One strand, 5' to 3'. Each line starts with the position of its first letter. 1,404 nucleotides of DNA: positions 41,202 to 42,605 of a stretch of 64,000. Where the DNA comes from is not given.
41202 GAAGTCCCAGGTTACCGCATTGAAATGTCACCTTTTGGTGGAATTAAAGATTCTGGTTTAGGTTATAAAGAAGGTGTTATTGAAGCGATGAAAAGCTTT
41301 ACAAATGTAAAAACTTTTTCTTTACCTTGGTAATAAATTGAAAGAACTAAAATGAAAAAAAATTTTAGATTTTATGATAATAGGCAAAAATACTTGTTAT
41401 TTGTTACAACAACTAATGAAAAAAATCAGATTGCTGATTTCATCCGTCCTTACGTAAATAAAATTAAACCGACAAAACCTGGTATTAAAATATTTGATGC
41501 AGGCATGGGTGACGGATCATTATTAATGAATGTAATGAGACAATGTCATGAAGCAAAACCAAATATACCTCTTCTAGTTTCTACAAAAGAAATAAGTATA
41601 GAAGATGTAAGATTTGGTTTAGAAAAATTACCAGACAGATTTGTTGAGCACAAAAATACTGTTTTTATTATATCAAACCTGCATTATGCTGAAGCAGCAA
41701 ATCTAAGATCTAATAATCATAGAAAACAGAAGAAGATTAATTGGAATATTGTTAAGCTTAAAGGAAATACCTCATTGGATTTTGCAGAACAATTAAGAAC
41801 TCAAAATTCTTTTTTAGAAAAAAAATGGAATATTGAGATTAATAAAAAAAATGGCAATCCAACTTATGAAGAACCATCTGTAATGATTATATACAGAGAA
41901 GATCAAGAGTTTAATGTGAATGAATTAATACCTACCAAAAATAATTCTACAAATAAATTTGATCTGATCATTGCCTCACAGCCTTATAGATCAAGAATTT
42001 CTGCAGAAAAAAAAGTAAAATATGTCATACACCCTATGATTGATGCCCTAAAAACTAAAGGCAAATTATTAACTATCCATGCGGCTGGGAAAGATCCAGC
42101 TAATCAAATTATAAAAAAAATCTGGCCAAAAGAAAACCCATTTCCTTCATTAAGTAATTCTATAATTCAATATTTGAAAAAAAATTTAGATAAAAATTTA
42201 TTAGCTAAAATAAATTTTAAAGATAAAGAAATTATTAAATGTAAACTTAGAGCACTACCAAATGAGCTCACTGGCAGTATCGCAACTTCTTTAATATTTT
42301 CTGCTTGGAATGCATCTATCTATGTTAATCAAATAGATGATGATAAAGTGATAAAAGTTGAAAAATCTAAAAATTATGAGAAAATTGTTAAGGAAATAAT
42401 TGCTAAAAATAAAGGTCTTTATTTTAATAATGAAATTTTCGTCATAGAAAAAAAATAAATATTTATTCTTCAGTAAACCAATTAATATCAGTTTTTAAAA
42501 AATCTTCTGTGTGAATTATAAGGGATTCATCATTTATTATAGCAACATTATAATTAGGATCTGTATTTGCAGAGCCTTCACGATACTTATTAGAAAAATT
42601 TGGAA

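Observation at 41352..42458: Unassigned 368-aa methyltransferase-like protein as the third gene of the phnA-phnY operon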

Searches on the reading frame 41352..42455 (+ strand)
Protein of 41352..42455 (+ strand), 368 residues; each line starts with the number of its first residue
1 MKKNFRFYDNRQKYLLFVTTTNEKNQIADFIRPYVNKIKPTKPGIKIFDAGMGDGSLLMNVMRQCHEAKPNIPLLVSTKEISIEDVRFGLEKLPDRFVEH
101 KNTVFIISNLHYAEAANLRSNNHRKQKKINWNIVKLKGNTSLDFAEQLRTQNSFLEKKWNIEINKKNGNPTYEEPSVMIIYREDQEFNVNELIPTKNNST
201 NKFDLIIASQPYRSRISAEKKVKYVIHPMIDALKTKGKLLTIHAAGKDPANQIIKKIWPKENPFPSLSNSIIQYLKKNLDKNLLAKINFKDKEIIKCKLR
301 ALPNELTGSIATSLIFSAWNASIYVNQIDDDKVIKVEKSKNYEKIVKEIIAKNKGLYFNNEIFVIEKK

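Call 3: search_protein_families(library=pfam, proteins=[window:41352-42455:+], max_evalue=1)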
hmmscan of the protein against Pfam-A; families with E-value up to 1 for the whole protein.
window:41352-42455:+ (368 aa): 3 families
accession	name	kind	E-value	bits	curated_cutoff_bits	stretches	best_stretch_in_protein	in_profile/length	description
PF02637.23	GatB_Yqey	-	0.018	15.3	27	1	260-354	9-106/148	GatB domain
PF01609.27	DDE_Tnp_1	-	0.095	12.9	23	1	8-74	42-106/200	Transposase DDE domain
PF01170.24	UPF0020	-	0.18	11.9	22.3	1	198-245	117-168/197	RMKL-like, methyltransferase domain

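Call 4: search_protein_families(library=ncbifam, proteins=[window:41352-42455:+], max_evalue=1)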
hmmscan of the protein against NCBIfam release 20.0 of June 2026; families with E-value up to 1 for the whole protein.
window:41352-42455:+ (368 aa): 0 families

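Call 5: find_homologous_proteins(query=window:41352-42455:+, max_evalue=0.001)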
Query window:41352-42455:+ (368 aa): 3898 proteins with E <= 0.001 among 7202 candidates; the best 120 are listed.
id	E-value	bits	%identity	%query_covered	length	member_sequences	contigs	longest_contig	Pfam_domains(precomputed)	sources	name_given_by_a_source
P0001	2.8e-223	759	93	100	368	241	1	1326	-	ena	-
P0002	2.3e-222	756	93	100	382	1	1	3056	-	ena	-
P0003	4.8e-221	751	92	100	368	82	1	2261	-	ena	-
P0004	1.1e-220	750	92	100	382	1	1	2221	-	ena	-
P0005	4.0e-217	739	91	100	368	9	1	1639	-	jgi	-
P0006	2.9e-215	732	89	100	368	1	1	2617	-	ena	-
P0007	1.3e-208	711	86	100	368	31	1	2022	-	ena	-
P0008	7.4e-208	708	86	100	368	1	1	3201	-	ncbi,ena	-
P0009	4.7e-206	702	85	100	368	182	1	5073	-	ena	-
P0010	5.9e-206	702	86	100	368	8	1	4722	-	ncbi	-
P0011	1.5e-205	701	84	100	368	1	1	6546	-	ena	-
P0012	4.7e-205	699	84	100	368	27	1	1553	-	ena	-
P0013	7.5e-205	698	84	100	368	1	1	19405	-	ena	-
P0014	7.9e-205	698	85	100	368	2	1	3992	-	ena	-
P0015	8.6e-205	698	84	100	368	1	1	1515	-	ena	-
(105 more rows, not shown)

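Call 6: search_solved_structures(query=window:41352-42455:+, max_evalue=10)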
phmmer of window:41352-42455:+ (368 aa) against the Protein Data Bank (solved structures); distinct sequences matched with E-value up to 10: 0.

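Call 10: find_related_loci(query=A1, collection=genome_contigs, flank=8000)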
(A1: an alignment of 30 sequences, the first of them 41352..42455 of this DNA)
Query A1 (368 aa) in genome_contigs; peptide patterns used: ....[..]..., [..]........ (x = any residue, [..] = any of these).
578 stretches matched a pattern; 562 encode a relative of the query (tblastn E <= 1e-3); the best 80 are kept; 80 distinct loci.
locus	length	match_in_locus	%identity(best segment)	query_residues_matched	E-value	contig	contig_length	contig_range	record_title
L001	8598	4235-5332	94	1-366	0e+0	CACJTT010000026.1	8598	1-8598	uncultured Alphaproteobacteria bacterium isolate AG-447-P14 genome assembly, contig: AG-447-P14_NODE_26, whole genome sh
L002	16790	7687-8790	90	1-368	0e+0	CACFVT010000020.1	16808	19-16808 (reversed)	uncultured Alphaproteobacteria bacterium isolate AG-414-M20 genome assembly, contig: AG-414-M20_NODE_20, whole genome sh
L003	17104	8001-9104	91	1-368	0e+0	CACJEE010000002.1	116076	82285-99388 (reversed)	MAG: uncultured Alphaproteobacteria bacterium isolate AG-447-C07 genome assembly, contig: AG-447-C07_NODE_2, whole genom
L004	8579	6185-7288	90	1-368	0e+0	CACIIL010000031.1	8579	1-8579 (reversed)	uncultured Alphaproteobacteria bacterium isolate AG-435-K07 genome assembly, contig: AG-435-K07_NODE_31, whole genome sh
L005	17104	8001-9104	87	1-368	0e+0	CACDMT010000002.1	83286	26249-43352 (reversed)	uncultured Alphaproteobacteria bacterium isolate AG-365-O06 genome assembly, contig: AG-365-O06_NODE_2, whole genome sho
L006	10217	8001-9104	86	1-368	0e+0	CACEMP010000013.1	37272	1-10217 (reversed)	uncultured Alphaproteobacteria bacterium isolate AG-905-O21 genome assembly, contig: AG-905-O21_NODE_13, whole genome sh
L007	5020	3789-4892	86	1-368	0e+0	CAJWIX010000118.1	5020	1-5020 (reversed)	MAG TPA_asm: uncultured Flavobacteriales bacterium isolate ERR599029_bin.11_MetaBAT_v2.12.1_MAG genome assembly, contig:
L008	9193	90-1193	86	1-368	0e+0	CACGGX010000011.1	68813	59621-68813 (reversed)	uncultured Alphaproteobacteria bacterium isolate AG-909-O11 genome assembly, contig: AG-909-O11_NODE_11, whole genome sh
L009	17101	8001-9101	86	1-367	0e+0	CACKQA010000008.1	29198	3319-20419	uncultured Alphaproteobacteria bacterium isolate AG-457-C19 genome assembly, contig: AG-457-C19_NODE_8, whole genome sho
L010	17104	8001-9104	85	1-368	0e+0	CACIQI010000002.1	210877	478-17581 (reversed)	uncultured Alphaproteobacteria bacterium isolate AG-913-M07 genome assembly, contig: AG-913-M07_NODE_2, whole genome sho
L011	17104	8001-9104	85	1-368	0e+0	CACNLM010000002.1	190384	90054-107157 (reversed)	MAG: uncultured Alphaproteobacteria bacterium isolate AG-893-F05 genome assembly, contig: AG-893-F05_NODE_2, whole genom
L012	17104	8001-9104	86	1-368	0e+0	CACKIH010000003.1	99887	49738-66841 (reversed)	uncultured Alphaproteobacteria bacterium isolate AG-453-N02 genome assembly, contig: AG-453-N02_NODE_3, whole genome sho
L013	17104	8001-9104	85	1-368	0e+0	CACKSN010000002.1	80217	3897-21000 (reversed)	uncultured Alphaproteobacteria bacterium isolate AG-457-F14 genome assembly, contig: AG-457-F14_NODE_2, whole genome sho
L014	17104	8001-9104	85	1-368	0e+0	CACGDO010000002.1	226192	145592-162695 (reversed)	uncultured Alphaproteobacteria bacterium isolate AG-422-E02 genome assembly, contig: AG-422-E02_NODE_2, whole genome sho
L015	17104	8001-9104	85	1-368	0e+0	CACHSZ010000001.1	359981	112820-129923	uncultured Alphaproteobacteria bacterium isolate AG-912-F03 genome assembly, contig: AG-912-F03_NODE_1, whole genome sho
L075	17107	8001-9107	72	1-368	0e+0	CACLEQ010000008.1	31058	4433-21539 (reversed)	uncultured Pelagibacteraceae bacterium isolate AG-461-L17 genome assembly, contig: AG-461-L17_NODE_8, whole genome shotg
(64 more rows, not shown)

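Call 11: search_solved_structures(query=A1, max_evalue=10, show_alignments=3)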
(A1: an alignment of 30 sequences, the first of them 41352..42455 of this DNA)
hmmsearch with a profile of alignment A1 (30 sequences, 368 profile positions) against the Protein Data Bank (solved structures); distinct sequences matched with E-value up to 10: 1.
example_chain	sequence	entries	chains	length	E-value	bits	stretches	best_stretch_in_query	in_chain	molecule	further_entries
8rmx_A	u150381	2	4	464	2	10.7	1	157-220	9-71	Protein-glutamine gamma-glutamyltransferase E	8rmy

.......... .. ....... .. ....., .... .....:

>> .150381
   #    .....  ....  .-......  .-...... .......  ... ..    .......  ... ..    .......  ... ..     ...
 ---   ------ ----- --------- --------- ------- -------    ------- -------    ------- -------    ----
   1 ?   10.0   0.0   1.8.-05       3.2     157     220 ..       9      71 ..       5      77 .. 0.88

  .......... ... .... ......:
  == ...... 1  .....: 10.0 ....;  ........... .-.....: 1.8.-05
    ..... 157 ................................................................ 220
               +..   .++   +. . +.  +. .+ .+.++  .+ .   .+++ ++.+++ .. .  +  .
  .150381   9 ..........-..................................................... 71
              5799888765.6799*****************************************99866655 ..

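Call 14: search_protein_representatives(alignment_id=A1)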
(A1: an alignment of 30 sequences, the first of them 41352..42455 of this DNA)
Query: 30 sequences, 368 profile positions. Proteins with E-value up to 0.001 (for the whole library): 945; up to 1e-10: 600; up to 1e-30: 175. The best 150 are listed.
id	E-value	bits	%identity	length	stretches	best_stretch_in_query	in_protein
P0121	1.3e-207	705.7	-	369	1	1-368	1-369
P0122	7.8e-114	397.1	-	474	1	3-368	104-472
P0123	5.6e-110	384.4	-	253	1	1-201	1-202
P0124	1.6e-109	382.9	-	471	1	3-368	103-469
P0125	1.5e-101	356.7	-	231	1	52-230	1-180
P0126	4.2e-100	351.9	-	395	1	3-367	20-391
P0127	4.7e-99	348.4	-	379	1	3-367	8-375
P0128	5.4e-98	344.9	-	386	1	4-368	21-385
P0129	1.6e-94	333.5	-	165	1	1-165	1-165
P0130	5.0e-91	322.0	-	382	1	3-367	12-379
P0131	1.3e-90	320.7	-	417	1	4-367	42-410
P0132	9.0e-90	317.9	-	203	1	1-158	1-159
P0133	2.8e-89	316.2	-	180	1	189-368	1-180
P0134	7.4e-84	298.4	-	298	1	76-367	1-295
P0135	1.2e-82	294.4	-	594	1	3-266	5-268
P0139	1.5e-75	271.1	-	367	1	5-367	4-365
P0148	4.4e-68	246.5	-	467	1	6-367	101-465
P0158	2.0e-59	218.1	-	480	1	4-368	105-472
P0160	2.4e-59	217.8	-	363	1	3-351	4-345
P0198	4.0e-45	171.0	-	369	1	6-364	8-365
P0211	3.7e-43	164.5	-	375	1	6-367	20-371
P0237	2.0e-39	152.2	-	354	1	6-367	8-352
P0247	2.1e-38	148.9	-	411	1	19-364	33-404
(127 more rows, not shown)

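Call 15: search_protein_families(library=pfam, proteins=[P0122, P0124, P0126, P0127, P0128, P0130, P0131, P0139, P0148, P0158], max_evalue=0.1)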
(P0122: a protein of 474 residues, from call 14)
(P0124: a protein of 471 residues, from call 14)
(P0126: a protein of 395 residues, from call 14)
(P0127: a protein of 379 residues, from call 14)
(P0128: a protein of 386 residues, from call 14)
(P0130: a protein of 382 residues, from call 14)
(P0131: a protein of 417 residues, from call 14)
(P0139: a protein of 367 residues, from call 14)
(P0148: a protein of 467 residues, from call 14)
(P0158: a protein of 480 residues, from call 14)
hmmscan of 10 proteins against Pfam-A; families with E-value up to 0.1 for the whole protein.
P0122 (474 aa): 0 families

P0124 (471 aa): 0 families

P0126 (395 aa): 0 families

P0127 (379 aa): 0 families

P0128 (386 aa): 0 families

P0130 (382 aa): 0 families

P0131 (417 aa): 0 families

P0139 (367 aa): 1 family
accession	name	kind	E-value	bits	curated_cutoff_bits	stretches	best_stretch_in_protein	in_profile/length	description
PF13489.12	Methyltransf_23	-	0.1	12.8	27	0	29-70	8-45/164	Methyltransferase domain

P0148 (467 aa): 0 families

P0158 (480 aa): 0 families

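Call 16: predict_structure(alignment_id=A1)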
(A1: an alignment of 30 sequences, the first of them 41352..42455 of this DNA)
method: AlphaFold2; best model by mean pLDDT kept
length: 368 residues; sequences in the alignment: 30
mean_pLDDT: 74.7   pTM: 0.78
mean pLDDT of the five models: 74.7, 55.8, 53.8, 47.9, 46.3
residues with pLDDT >= 90: 48; 70-90: 227; 50-70: 57; < 50: 36
segments of 3 or more residues with pLDDT < 50: 1-21, 300-314
pLDDT, mean of each block of 10 residues (from residue 1): 26 34 70 81 72 64 78 77 71 79 85 76 81 92 90 84 68 83 83 59 82 68 87 90 80 84 81 92 93 78 40 51 60 76 79 79 91
secondary structure, 60 per line:
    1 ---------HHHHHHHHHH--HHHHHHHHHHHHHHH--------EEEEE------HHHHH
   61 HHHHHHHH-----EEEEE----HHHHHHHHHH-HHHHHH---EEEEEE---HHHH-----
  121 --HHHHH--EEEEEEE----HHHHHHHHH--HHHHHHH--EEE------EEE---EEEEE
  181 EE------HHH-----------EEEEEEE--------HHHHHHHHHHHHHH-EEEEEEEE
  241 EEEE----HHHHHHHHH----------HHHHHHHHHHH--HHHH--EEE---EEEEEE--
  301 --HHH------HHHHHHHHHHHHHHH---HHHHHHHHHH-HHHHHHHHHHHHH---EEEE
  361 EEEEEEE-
elements in order: H10-19 H22-36 E45-49 H56-68 E74-78 H83-92 H94-99 E103-108 H112-115 H123-127 E130-136 H141-149 H152-158 E161-163 E170-172 E176-182 E203-209 H218-231 E233-244 H249-257 H268-278 H281-284 E287-289 E293-298 H312-326 H330-339 H341-353 E357-367

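Call 21: fold_search(model_id=the predicted structure, library=pdb)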
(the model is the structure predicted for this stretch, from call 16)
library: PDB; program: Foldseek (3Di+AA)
matches with E <= 10: 1672; with E <= 0.001: 222
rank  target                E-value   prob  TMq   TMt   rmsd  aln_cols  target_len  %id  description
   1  2aou_B                1.6e-09  1.00  0.48  0.58   8.5       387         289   12  Histamine Methyltransferase Complexed with the Antimalarial Drug Amodiaquine (released 2005-09-13)
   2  1jqe_A                1.7e-09  1.00  0.46  0.57   8.6       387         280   13  Crystal Structure Analysis of Human Histamine Methyltransferase (Ile105 Polymorphic Variant) Complexed with AdoHcy and (released 2002-08-06)
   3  2aow_A                4.0e-09  1.00  0.51  0.63   6.0       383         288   11  Histamine Methyltransferase (Natural Variant I105) Complexed with the Acetylcholinesterase Inhibitor and Altzheimer's  (released 2005-09-13)
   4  1jqd_B                5.8e-09  1.00  0.49  0.60   8.1       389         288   12  Crystal Structure Analysis of Human Histamine Methyltransferase (Thr105 Polymorphic Variant) Complexed with AdoHcy and (released 2002-08-06)
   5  1jqd_A                7.9e-09  1.00  0.48  0.59   9.0       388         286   14  Crystal Structure Analysis of Human Histamine Methyltransferase (Thr105 Polymorphic Variant) Complexed with AdoHcy and (released 2002-08-06)
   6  7qos_B                3.4e-08  1.00  0.38  0.39   8.5       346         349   11  Cyclopropane fatty acid synthase from Aquifex aeolicous with bound ligands (released 2022-02-02)
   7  8x8j_B                3.4e-08  1.00  0.37  0.53   8.2       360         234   10  The structure of AbBioc in complex with inhibitor sinefungin (released 2024-11-13)
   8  5f2o_A                4.1e-08  1.00  0.42  0.43   9.7       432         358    9  Crystal structure of mycobacterial fatty acid O-methyltransferase Q154A mutant in complex with SAH and 3-hydroxy-decan (released 2015-12-30)
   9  3ccf_B                5.2e-08  1.00  0.41  0.58   5.6       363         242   10  Crystal structure of putative methyltransferase (YP_321342.1) from Anabaena variabilis ATCC 29413 at 1.90 A resolution (released 2008-03-11)
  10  8x8j_A                5.2e-08  1.00  0.36  0.52   9.8       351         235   10  The structure of AbBioc in complex with inhibitor sinefungin (released 2024-11-13)
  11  2eg5_E                6.3e-08  1.00  0.46  0.49  10.0       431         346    9  The structure of xanthosine methyltransferase (released 2007-05-01)
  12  7qos_A                9.1e-08  1.00  0.39  0.40   8.2       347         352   11  Cyclopropane fatty acid synthase from Aquifex aeolicous with bound ligands (released 2022-02-02)
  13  2eg5_G                9.7e-08  1.00  0.45  0.48   9.9       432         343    9  The structure of xanthosine methyltransferase (released 2007-05-01)
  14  3ccf_A                1.2e-07  1.00  0.40  0.58   6.5       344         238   10  Crystal structure of putative methyltransferase (YP_321342.1) from Anabaena variabilis ATCC 29413 at 1.90 A resolution (released 2008-03-11)
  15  5f2o_B                1.4e-07  1.00  0.41  0.42  10.2       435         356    9  Crystal structure of mycobacterial fatty acid O-methyltransferase Q154A mutant in complex with SAH and 3-hydroxy-decan (released 2015-12-30)
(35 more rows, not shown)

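Call 23: search_protein_families(library=pfam, proteins=[L015:4461-5711:+, L015:5802-6878:+, L015:6886-7995:+, L015:337-1467:-, L015:11747-12319:+, L015:12323-12844:+, L015:12856-13860:+, L015:13869-14918:-, L015:14928-15587:-], max_evalue=0.01)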
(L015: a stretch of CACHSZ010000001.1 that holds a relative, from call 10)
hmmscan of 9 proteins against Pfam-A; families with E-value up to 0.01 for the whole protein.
L015:4461-5711:+ (417 aa): 2 families
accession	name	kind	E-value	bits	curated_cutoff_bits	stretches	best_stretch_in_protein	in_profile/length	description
PF01547.30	SBP_bac_1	-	3.4e-34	119.7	26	1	41-325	9-302/307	Bacterial extracellular solute-binding protein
PF13416.11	SBP_bac_8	-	3.5e-34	119.3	27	1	46-358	3-276/279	Bacterial extracellular solute-binding protein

L015:5802-6878:+ (359 aa): 3 families
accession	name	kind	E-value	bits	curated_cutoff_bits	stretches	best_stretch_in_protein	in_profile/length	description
PF01717.24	Meth_synt_2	-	8.6e-35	121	21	1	53-357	27-323/324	Cobalamin-independent synthase, Catalytic domain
PF01208.23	URO-D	-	2.1e-05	24.2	23.9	1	179-350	183-340/346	Uroporphyrinogen decarboxylase (URO-D)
PF08267.18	Meth_synt_1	-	0.0051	16.8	27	1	146-213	146-214/313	Cobalamin-independent synthase, N-terminal domain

L015:6886-7995:+ (370 aa): 3 families
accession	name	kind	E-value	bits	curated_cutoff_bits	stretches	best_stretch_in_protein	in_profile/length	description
PF00465.25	Fe-ADH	-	2.4e-36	125.3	31.3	1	7-173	1-168/168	Iron-containing alcohol dehydrogenase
PF25137.1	ADH_Fe_C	-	2e-32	112.9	27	1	184-345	1-169/194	Fe-containing alcohol dehydrogenase family, C-terminal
PF13685.12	Fe-ADH_2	-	8.6e-06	26.3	28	1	36-106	32-98/149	Iron-containing alcohol dehydrogenase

L015:337-1467:- (377 aa): 10 families
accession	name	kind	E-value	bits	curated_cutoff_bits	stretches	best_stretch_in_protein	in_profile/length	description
PF00005.33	ABC_tran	-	1.7e-36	126.3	25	1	19-179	1-136/137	ABC transporter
PF08402.16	TOBE_2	-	2.2e-09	37.7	21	1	290-365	1-76/76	TOBE domain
PF13304.12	AAA_21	-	3.6e-05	24.4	27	0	33-52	3-22/304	AAA domain, putative AbiEii toxin, Type IV TA system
PF17912.7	OB_MalK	-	4.1e-05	24.8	27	1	253-297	1-53/53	MalK OB fold domain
PF02463.25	SMC_N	-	0.0001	22.2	40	1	29-221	24-208/220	RecF/RecN/SMC N terminal domain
PF20703.3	nSTAND1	-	0.00016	21.9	27.1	1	13-59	17-60/379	Novel STAND NTPase 1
PF03193.22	RsgA_GTPase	-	0.00038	20.8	30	1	16-60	94-137/174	RsgA GTPase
PF13401.12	AAA_22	-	0.00099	19.9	27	1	29-64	5-33/130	AAA domain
PF03215.21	Rad17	-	0.0024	18.3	23.8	1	29-51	45-67/186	Rad17 P-loop domain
PF13191.12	AAA_16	-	0.0026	18.7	32.6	1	25-55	20-51/167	AAA ATPase domain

L015:11747-12319:+ (191 aa): 2 families
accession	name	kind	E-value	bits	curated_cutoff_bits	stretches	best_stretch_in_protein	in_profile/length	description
PF01966.28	HD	-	2.6e-08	34.6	22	1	32-107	2-90/116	HD domain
PF13328.12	HD_4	-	0.0026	17.9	27.2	1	27-62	16-51/156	HD domain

L015:12323-12844:+ (174 aa): 6 families
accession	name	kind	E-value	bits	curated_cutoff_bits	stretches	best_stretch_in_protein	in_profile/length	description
PF22784.1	PTP-SAK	-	5.7e-13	49.6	27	1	78-167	54-153/153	Swiss Army Knife protein, DSP-PTPase phosphatase domain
PF22785.1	Tc-R-P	-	7.4e-08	33.3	27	1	42-137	17-102/106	Polymorphic toxin system, DSP-PTPase phosphatase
PF00782.25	DSPc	-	7.7e-07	29.4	33.5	1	53-160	11-120/133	Dual specificity phosphatase, catalytic domain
PF00102.32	Y_phosphatase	-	2e-05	24.8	20.9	1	85-167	143-228/234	Protein-tyrosine phosphatase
PF05706.17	CDKN3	-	0.00049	20.3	20.7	1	49-138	72-157/168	Cyclin-dependent kinase inhibitor 3 (CDKN3)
PF13350.11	Y_phosphatase3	-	0.0018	18.7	22.2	1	110-144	124-158/240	Tyrosine phosphatase family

L015:12856-13860:+ (335 aa): 1 family
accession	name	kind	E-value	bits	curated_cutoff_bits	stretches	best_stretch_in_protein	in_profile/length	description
PF14099.13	Polysacc_lyase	-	1.6e-09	38.4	29.9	1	64-267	29-206/210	Polysaccharide lyase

L015:13869-14918:- (350 aa): 1 family
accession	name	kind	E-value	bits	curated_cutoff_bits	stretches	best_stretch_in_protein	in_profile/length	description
PF01384.25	PHO4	-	4e-61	207.4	33.7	2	20-333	2-350/350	Phosphate transporter family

L015:14928-15587:- (220 aa): 2 families
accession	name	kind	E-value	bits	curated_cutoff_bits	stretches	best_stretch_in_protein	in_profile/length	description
PF01865.21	PhoU_div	-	1.8e-22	80.2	24.4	1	17-216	10-213/214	Protein of unknown function DUF47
PF01895.24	PhoU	-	0.0097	16.7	23.5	0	150-211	28-89/89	PhoU domain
